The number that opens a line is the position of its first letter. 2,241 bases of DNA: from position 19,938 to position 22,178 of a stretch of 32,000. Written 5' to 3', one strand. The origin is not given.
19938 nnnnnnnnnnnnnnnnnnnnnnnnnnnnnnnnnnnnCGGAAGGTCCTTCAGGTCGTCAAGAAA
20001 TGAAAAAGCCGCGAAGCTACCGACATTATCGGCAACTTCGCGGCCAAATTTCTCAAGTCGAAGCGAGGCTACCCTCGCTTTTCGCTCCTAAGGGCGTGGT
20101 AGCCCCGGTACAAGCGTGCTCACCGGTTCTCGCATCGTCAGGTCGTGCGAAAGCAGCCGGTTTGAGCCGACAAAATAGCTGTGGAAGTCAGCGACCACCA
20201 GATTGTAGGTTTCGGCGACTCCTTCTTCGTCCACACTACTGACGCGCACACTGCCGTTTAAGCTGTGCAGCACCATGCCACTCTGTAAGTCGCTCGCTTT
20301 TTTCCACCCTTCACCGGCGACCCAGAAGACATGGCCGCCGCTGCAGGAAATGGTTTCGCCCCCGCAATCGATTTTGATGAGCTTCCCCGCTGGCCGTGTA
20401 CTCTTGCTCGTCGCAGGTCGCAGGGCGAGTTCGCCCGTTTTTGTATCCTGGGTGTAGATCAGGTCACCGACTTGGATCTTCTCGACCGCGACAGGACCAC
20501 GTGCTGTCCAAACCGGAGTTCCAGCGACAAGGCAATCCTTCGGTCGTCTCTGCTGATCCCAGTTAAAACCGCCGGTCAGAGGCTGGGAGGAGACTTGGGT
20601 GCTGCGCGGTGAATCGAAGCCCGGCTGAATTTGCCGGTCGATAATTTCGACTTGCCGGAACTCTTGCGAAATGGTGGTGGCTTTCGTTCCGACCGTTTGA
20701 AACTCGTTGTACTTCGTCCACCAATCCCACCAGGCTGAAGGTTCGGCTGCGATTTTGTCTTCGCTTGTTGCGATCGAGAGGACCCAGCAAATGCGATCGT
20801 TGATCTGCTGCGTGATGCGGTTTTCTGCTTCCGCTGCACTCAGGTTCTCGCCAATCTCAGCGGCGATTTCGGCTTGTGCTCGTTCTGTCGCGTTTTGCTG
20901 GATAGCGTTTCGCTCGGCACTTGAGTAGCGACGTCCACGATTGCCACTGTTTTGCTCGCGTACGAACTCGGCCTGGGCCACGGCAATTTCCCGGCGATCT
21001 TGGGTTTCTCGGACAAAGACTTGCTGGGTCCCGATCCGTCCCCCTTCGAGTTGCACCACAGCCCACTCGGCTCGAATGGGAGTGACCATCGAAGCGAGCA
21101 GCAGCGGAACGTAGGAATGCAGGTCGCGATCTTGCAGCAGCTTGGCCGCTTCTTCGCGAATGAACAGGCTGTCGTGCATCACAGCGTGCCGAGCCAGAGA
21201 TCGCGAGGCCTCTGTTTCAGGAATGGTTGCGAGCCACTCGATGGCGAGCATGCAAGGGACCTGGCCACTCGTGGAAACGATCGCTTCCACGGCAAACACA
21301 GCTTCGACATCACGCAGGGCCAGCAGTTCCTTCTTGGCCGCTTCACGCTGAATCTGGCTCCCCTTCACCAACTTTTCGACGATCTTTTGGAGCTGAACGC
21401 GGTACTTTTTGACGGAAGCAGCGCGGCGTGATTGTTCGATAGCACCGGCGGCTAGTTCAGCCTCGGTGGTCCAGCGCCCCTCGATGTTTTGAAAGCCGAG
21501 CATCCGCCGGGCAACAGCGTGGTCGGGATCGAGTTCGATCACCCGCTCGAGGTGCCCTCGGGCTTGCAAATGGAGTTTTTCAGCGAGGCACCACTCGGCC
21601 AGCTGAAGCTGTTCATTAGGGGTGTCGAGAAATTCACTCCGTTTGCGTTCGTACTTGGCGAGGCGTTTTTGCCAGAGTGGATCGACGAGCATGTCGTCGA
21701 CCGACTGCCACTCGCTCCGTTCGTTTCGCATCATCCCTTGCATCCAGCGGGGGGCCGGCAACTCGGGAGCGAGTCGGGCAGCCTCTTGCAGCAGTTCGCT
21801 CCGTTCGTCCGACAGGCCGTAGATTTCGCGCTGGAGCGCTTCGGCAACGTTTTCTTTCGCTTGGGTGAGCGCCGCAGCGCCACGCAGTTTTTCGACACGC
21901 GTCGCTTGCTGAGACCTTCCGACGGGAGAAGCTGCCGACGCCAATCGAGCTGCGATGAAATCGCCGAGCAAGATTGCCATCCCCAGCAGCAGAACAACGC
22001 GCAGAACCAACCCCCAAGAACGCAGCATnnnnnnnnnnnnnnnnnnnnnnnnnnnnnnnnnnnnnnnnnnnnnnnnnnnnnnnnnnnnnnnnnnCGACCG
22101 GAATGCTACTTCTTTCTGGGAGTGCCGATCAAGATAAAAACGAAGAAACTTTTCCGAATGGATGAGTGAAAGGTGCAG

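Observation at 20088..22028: Envelope helical-repeat protein ending in a Hint/BIL domain with a 17-residue tail (Hedgehog-like architecture, no toxin module)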

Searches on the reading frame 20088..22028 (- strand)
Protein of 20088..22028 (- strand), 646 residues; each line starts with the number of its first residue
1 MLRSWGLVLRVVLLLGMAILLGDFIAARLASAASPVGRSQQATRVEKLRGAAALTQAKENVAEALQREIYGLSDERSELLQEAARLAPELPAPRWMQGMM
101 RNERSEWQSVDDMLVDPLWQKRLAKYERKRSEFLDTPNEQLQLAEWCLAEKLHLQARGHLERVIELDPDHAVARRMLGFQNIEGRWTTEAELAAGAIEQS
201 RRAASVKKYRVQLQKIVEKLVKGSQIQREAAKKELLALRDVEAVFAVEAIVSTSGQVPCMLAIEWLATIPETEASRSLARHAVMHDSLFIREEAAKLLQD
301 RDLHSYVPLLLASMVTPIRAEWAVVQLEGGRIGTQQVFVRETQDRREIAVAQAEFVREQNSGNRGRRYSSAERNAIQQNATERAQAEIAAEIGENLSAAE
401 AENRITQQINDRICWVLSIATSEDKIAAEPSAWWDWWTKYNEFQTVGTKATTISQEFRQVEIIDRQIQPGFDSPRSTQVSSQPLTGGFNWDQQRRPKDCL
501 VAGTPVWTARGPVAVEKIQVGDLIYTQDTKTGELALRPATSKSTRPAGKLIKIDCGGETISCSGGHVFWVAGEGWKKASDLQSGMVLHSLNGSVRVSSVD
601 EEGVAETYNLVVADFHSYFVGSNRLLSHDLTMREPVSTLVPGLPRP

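Call 3: search_protein_families(library=pfam, proteins=[window:20088-22028:-], max_evalue=1)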
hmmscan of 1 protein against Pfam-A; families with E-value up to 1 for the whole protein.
window:20088-22028:- (646 aa): 3 families
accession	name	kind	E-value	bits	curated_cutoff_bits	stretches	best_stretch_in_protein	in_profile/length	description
PF07591.16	PT-HINT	-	7e-17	62.4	27.7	1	506-625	2-127/137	Pretoxin HINT domain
PF13403.11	Hint_2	-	9.4e-07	29.7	28.4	1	499-534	2-37/147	Hint domain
PF13428.12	TPR_14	-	0.0022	18.9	23.5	1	137-178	1-42/44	Tetratricopeptide repeat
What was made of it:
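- On A-type BIL / PT-HINT (PF07591): The window protein scores 62.4 bits against a cut-off of 27.7, E=7e-17 (call 3).
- On B-type BIL / Hint_2 (PF13403): The score of 29.7 bits barely exceeds the 28.4 cut-off and covers only profile positions 2-37 of 147 (call 3).
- Checked: Hint_2 scores 29.7 against 28.4, over its N-terminal 36 positions only (call 3).
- PT-HINT scores E=7e-17, above the gathering cut-off (call 3).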

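Call 4: search_protein_families(library=ncbifam, proteins=[window:20088-22028:-], max_evalue=1)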
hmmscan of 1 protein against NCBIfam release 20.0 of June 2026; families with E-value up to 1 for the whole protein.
window:20088-22028:- (646 aa): 1 family
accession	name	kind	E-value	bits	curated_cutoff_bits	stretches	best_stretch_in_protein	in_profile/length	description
NF052663.1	RtcB_rel_intein2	exception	0.11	11.2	1050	1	527-589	109-172/626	intein-containing RctB family protein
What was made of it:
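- On Polymorphic toxin system: There is no domain after the Hint (calls 3, 4).
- Tried and rejected: NCBIfam gives nothing (call 4).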

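Call 7: find_homologous_proteins(query=window:20091-22028:-)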
Query window:20091-22028:- (646 aa): 6 proteins with E <= 0.001 among 8000 candidates.
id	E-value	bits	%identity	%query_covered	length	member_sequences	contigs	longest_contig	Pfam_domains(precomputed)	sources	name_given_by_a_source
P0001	0.0e+0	1416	99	100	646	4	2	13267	PF07591.16,PF13403.12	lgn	-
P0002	1.6e-244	831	62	93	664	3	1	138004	PF07591.16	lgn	-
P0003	5.1e-131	456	42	91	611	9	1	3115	PF07591.16,PF13403.12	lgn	-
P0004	2.0e-87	312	33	93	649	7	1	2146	PF07591.16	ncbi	-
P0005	3.3e-65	239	29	91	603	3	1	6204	PF07591.16,PF13646.13,PF13403.12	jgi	-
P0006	2.5e-27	114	28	59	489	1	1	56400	PF07591.16,PF13403.12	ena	-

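Call 12: find_encoding_contigs(protein=P0002, flank=10000, max_places=3)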
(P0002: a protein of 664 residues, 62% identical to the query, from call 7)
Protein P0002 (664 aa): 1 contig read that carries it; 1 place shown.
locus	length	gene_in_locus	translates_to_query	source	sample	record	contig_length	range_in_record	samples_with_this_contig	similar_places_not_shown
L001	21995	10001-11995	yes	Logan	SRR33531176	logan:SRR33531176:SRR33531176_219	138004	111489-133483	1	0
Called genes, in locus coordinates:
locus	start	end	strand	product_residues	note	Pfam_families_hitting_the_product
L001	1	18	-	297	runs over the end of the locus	PF00072:Response_reg, PF13581:HATPase_c_2 (weak)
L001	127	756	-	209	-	-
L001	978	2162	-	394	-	PF01969:Ni_insertion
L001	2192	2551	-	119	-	PF14489:QueF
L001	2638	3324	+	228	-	PF13353:Fer4_12 (weak), PF04055:Radical_SAM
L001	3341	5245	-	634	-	PF13243:SQHop_cyclase_C (weak)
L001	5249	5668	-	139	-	PF02472:ExbD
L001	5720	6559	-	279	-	PF01618:MotA_ExbB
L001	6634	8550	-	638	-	PF09976:TPR_21 (weak), PF12895:ANAPC3 (faint), PF07719:TPR_2 (faint), PF13428:TPR_14 (faint), PF13432:TPR_16 (weak), PF14559:TPR_19 (weak), PF09976:TPR_21 (weak), PF13424:TPR_12 (weak), +4 more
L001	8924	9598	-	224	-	PF06439:3keto-disac_hyd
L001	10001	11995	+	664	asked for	PF07591:PT-HINT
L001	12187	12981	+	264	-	PF02517:Rce1-like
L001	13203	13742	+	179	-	PF10936:DUF2617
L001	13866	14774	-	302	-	PF00561:Abhydrolase_1, PF12146:Hydrolase_4, PF12697:Abhydrolase_6, PF00975:Thioesterase (weak), PF03096:Ndr, PF08386:Abhydrolase_4 (weak)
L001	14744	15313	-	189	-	PF10825:DUF2752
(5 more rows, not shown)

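Call 13: find_encoding_contigs(protein=P0006, flank=8000, max_places=3)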
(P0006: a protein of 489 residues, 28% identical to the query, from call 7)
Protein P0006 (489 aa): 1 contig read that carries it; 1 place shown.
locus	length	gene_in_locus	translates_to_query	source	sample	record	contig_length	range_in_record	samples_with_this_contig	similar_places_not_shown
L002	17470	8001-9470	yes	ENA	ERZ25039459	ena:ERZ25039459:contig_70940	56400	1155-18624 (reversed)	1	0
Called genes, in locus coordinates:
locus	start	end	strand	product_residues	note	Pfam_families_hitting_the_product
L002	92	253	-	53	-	-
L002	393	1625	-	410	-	-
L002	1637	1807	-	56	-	-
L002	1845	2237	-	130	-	PF02656:DUF202, PF10002:DUF2243 (weak)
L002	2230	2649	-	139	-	-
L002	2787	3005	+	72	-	-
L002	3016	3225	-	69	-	-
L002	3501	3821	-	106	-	PF00254:FKBP_C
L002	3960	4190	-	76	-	-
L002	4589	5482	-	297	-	-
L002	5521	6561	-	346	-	-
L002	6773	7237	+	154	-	-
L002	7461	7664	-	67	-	-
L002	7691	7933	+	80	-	-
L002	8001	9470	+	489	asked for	PF13403:Hint_2 (faint), PF07591:PT-HINT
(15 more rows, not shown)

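Call 14: find_encoding_contigs(protein=P0005, flank=8000, max_places=3)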
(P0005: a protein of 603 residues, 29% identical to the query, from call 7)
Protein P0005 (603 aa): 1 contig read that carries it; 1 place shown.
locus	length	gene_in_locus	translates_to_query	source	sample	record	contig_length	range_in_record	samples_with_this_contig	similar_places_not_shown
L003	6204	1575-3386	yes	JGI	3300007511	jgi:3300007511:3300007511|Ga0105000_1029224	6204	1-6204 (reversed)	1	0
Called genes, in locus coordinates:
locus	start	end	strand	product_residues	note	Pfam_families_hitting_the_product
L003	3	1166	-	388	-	?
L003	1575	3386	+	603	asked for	PF13646:HEAT_2 (faint), PF13403:Hint_2 (weak), PF07591:PT-HINT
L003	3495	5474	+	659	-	PF13646:HEAT_2 (faint), PF07591:PT-HINT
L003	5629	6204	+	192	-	?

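Call 15: find_encoding_contigs(protein=P0003, flank=8000, max_places=3)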
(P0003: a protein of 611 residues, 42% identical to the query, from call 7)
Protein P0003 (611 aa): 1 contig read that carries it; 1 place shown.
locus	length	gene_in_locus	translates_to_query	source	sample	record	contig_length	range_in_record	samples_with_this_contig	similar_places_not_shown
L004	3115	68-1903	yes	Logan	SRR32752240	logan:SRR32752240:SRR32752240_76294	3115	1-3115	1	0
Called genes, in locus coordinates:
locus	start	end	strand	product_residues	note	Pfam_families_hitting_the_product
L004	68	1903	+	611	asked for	PF07591:PT-HINT, PF13403:Hint_2 (faint)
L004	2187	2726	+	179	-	PF10936:DUF2617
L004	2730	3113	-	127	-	?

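Call 21: find_related_loci(query=A1, collection=genome_contigs, flank=6000)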
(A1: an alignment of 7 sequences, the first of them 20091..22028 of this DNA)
Query A1 (646 aa) in genome_contigs; peptide patterns used: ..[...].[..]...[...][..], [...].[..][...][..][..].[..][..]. (x = any residue, [..] = any of these).
371 stretches matched a pattern; 155 encode a relative of the query (tblastn E <= 1e-3); the best 80 are kept; 80 distinct loci.
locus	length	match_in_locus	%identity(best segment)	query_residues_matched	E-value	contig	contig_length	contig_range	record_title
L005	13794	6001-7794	43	13-643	2e-147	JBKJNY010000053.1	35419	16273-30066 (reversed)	MAG: Pirellulaceae bacterium isolate ant_bin.39 S1Ck117_6027538_flag_0_multi_27.7025_len_35419, whole genome shotgun seq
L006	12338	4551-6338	43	15-643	3e-146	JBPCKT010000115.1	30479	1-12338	MAG: Pirellulaceae bacterium isolate TH_ant_mag_59 S1Ck127_5099166_flag_0_multi_22.9928_len_30479, whole genome shotgun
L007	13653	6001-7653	42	56-643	2e-128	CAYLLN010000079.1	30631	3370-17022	MAG TPA_asm: uncultured Pirellulaceae bacterium isolate SRP287051_co1_70 genome assembly, contig: NODE_2297_length_30631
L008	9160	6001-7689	41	57-643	9e-126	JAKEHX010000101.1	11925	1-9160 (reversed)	MAG: Planctomycetaceae bacterium isolate PMV_8.31_sub PMV_8.31_sub.k101_135500, whole genome shotgun sequence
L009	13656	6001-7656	42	61-646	1e-125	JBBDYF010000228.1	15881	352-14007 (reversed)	MAG: Pirellulaceae bacterium isolate LejiaD_63_11 Lejia_D_5840_length_15881_cov_6, whole genome shotgun sequence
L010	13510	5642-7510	38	3-643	4e-120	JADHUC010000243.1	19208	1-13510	MAG: Pirellulaceae bacterium isolate BS150m-G36 BS-150m-C2462, whole genome shotgun sequence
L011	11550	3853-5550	37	50-643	7e-118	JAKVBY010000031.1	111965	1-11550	MAG: Pirellulaceae bacterium isolate ALOHA_ZT_40 ZT-Pirellulaceae-1_31, whole genome shotgun sequence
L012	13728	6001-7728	39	43-643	2e-115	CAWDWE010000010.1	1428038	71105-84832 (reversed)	MAG: Pirellulaceae bacterium isolate MFD05684.bin.1.174 genome assembly, contig: contig_28620, whole genome shotgun sequ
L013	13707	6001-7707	39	42-643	2e-113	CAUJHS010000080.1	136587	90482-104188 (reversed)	MAG: Planctomycetota bacterium isolate KLAP214 genome assembly, contig: KLAP214_422634, whole genome shotgun sequence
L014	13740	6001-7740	37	42-645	3e-112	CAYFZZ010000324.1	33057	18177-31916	MAG TPA_asm: uncultured Planctomycetaceae bacterium isolate ERP108616_co1_327 genome assembly, contig: k119_465633, whol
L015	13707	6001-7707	37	54-643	5e-111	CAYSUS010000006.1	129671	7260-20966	MAG TPA_asm: uncultured Pirellulales bacterium isolate SRP141376_co4_16 genome assembly, contig: NODE_153_length_129671_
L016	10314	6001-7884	36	6-643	7e-111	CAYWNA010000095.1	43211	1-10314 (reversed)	MAG TPA_asm: uncultured Pirellulaceae bacterium isolate binchicken_co65_467 genome assembly, contig: NODE_3412_length_43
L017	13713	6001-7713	38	51-645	2e-110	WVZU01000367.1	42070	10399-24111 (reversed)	MAG: Planctomycetales bacterium isolate CS4-C045 C_merged_R1_(paired)_contig_4392, whole genome shotgun sequence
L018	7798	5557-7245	36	56-643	2e-109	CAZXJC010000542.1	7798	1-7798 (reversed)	MAG TPA_asm: uncultured Pirellulaceae bacterium isolate SRP092796_co2_562 genome assembly, contig: k141_6691866, whole g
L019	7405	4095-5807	38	57-643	1e-109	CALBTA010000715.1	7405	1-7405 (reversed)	MAG TPA_asm: uncultured Planctomycetaceae bacterium isolate SRR7515932_bin.127_CONCOCT_v1.1_MAG genome assembly, contig:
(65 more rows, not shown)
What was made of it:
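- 155 relatives were found in GTDB genomes, nearly all Planctomycetota (call 21).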

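Call 27: search_protein_representatives(alignment_id=A1)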
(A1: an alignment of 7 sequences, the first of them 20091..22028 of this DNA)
Query: 7 sequences, 619 profile positions. Proteins with E-value up to 0.001 (for the whole library): 39777; up to 1e-10: 19056; up to 1e-30: 2424. The best 150 are listed.
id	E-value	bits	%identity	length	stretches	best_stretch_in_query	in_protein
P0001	0.0e+00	1011.2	-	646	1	1-618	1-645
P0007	1.1e-218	744.6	-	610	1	16-618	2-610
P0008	2.4e-196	670.8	-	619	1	21-617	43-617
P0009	1.3e-193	661.7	-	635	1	22-617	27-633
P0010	5.4e-193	659.7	-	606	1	16-618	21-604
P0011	1.5e-192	658.2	-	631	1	10-617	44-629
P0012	1.6e-192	658.1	-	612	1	11-617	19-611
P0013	3.0e-191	653.9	-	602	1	33-617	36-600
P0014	9.9e-191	652.2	-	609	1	10-617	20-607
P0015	1.1e-186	638.9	-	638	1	14-617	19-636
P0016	1.3e-186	638.7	-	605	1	19-617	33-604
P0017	1.8e-186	638.2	-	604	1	15-616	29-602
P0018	4.8e-184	630.2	-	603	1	21-617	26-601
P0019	9.7e-184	629.1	-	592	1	8-618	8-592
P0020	1.6e-183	628.5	-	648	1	18-617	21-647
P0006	6.8e-157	540.5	-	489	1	182-616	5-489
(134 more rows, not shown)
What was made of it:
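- Tried and rejected: The exhaustive representative search was needed to find the family (call 27).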

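Call 30: find_homologous_proteins(query=A2, max_evalue=1e-20)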
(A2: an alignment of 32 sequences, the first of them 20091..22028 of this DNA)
Query A2 (32 sequences) (646 aa, profile of the alignment): 6 proteins with E <= 1e-20 among 8000 candidates.
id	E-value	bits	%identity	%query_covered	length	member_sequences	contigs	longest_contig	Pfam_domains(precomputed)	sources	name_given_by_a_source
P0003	1.1e-234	799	42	91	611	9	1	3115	PF07591.16,PF13403.12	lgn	-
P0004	1.2e-214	733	33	93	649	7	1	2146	PF07591.16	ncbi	-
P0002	3.3e-213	728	62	93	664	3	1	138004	PF07591.16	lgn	-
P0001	5.4e-212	724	99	100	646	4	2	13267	PF07591.16,PF13403.12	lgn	-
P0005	4.3e-195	668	29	91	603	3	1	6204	PF07591.16,PF13646.13,PF13403.12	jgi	-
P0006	6.5e-75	271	28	59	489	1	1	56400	PF07591.16,PF13403.12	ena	-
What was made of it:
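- Tried and rejected: These returned only 6 relatives twice (calls 7, 30).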

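Call 38: predict_structure(alignment_id=A2)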
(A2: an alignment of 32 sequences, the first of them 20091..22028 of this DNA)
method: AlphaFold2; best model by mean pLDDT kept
length: 646 residues; sequences in the alignment: 32
mean_pLDDT: 84.9   pTM: 0.72
mean pLDDT of the five models: 84.9, 84.2, 83.7, 83.3, 81.1
residues with pLDDT >= 90: 364; 70-90: 190; 50-70: 38; < 50: 54
segments of 3 or more residues with pLDDT < 50: 33-41, 469-496, 632-646
pLDDT, mean of each block of 10 residues (from residue 1): 68 82 64 48 58 91 91 93 92 88 88 92 96 96 98 96 89 93 81 88 96 98 96 96 96 96 97 95 97 98 92 94 84 90 86 86 77 84 88 92 96 98 95 91 64 81 64 38 32 50 95 96 87 86 85 95 91 88 94 93 90 87 88 44 44
secondary structure, 60 per line:
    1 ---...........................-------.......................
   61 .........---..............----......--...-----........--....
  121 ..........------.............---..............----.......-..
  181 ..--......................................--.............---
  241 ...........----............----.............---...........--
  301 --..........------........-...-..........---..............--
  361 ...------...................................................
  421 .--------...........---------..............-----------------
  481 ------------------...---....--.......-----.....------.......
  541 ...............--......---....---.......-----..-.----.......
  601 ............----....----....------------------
elements in order: H4-30 H38-69 H73-86 H91-96 E99-101 E107-109 H110-114 H117-130 H137-149 H153-166 H171-177 E179-182 E185-188 H189-222 H225-237 H241-251 H256-267 H272-284 H288-298 H303-312 E319-326 E332-341 E345-358 H370-421 H430-440 E450-463 E499-501 E505-508 E511-514 E523-527 E534-555 E558-563 E567-570 E574-577 E594-612 E617-620 E625-628

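Call 41: fold_search(model_id=the predicted structure, library=pdb)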
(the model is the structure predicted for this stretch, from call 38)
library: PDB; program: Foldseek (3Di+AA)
matches with E <= 10: 997; with E <= 0.001: 47
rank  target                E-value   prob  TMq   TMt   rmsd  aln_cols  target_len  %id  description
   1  2lwy_MODEL_1_A        3.4e-10  1.00  0.20  0.88   1.9       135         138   34  Solution Structure of Bacterial Intein-Like domain from Clostridium thermocellum (released 2013-05-08)
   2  6y75_A                1.1e-08  1.00  0.19  0.77   2.7       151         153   21  BIL2 domain from T.thermophila BUBL1 locus (C1A-N143A) (released 2021-02-03)
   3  6y75_B                1.8e-08  1.00  0.19  0.77   2.9       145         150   21  BIL2 domain from T.thermophila BUBL1 locus (C1A-N143A) (released 2021-02-03)
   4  6tmm_BBB              2.2e-08  1.00  0.19  0.74   2.9       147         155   20  BIL2 domain from T.thermophila BUBL1 locus (C1A-N143A) (released 2020-12-16)
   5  6tmm_AAA              1.0e-07  1.00  0.19  0.75   2.5       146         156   20  BIL2 domain from T.thermophila BUBL1 locus (C1A-N143A) (released 2020-12-16)
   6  4o1r                  1.6e-07  1.00  0.19  0.77   2.8       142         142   19  Crystal structure of NpuDnaB intein (released 2014-03-19)
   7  6qaz                  1.8e-07  1.00  0.17  0.79   2.8       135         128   25  Crystal structure of gp41-1 intein (released 2019-11-13)
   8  1mi8                  1.9e-07  1.00  0.18  0.76   2.8       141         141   18  2.0 Angstrom crystal structure of a DnaB intein from Synechocystis sp. PCC 6803 (released 2003-08-19)
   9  6frh_B                2.2e-07  1.00  0.18  0.74   3.0       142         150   17  Crystal structure of Ssp DnaB Mini-Intein variant M86 (released 2019-01-30)
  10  6frg                  2.2e-07  1.00  0.19  0.70   2.8       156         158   16  Crystal structure of G-1F mutant of Ssp DnaB Mini-Intein variant M86 (released 2019-01-30)
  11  6riz                  2.3e-07  1.00  0.18  0.87   2.0       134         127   24  Crystal structure of gp41-1 intein (C1A, F65W, D107C) (released 2020-04-29)
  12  6fre                  2.3e-07  1.00  0.18  0.70   2.9       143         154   17  Crystal structure of G-1F/H73A mutant of Ssp DnaB Mini-Intein variant M86 (released 2019-01-30)
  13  6bs8_B                3.2e-07  1.00  0.18  0.81   3.0       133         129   21  The class 3 DnaB intein from Mycobacterium smegmatis (released 2018-11-21)
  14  4kl5_A                5.7e-07  1.00  0.19  0.81   2.5       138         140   15  Crystal structure of NpuDnaE intein (released 2013-09-04)
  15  2in9                  7.7e-07  1.00  0.18  0.79   2.7       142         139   20  crystal structure of Mtu recA intein, splicing domain (released 2007-05-01)
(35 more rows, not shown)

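Call 43: list_cluster_members(proteins=[P0004, P0001, P0005])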
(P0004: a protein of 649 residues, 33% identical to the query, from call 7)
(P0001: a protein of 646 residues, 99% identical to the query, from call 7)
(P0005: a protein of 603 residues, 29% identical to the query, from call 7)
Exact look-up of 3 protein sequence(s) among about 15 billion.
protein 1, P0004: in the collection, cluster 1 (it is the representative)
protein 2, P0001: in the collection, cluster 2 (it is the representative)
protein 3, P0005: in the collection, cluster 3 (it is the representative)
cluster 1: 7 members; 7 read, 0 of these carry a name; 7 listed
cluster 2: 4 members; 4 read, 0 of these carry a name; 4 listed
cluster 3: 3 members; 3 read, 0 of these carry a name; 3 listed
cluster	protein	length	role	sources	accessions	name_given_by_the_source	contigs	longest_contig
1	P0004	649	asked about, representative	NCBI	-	-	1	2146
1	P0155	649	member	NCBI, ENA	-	-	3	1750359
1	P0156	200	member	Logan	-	-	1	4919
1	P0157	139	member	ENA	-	-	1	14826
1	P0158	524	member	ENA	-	-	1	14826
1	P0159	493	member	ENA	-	-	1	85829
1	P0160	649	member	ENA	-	-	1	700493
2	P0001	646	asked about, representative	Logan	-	-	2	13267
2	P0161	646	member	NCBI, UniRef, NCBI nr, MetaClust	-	-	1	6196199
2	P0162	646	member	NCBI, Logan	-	-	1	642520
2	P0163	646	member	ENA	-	-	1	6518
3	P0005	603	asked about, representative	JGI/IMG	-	-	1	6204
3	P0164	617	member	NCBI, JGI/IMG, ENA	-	-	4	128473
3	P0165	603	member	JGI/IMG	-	-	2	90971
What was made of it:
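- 20088..22028 (-): Complete gene, 646 aa plus stop. The ATG at 22028 is preferred over the upstream TTG at 22094. Gene calls for the 99%-identical P0001 and its cluster use the 646-aa form (calls 7, 43).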
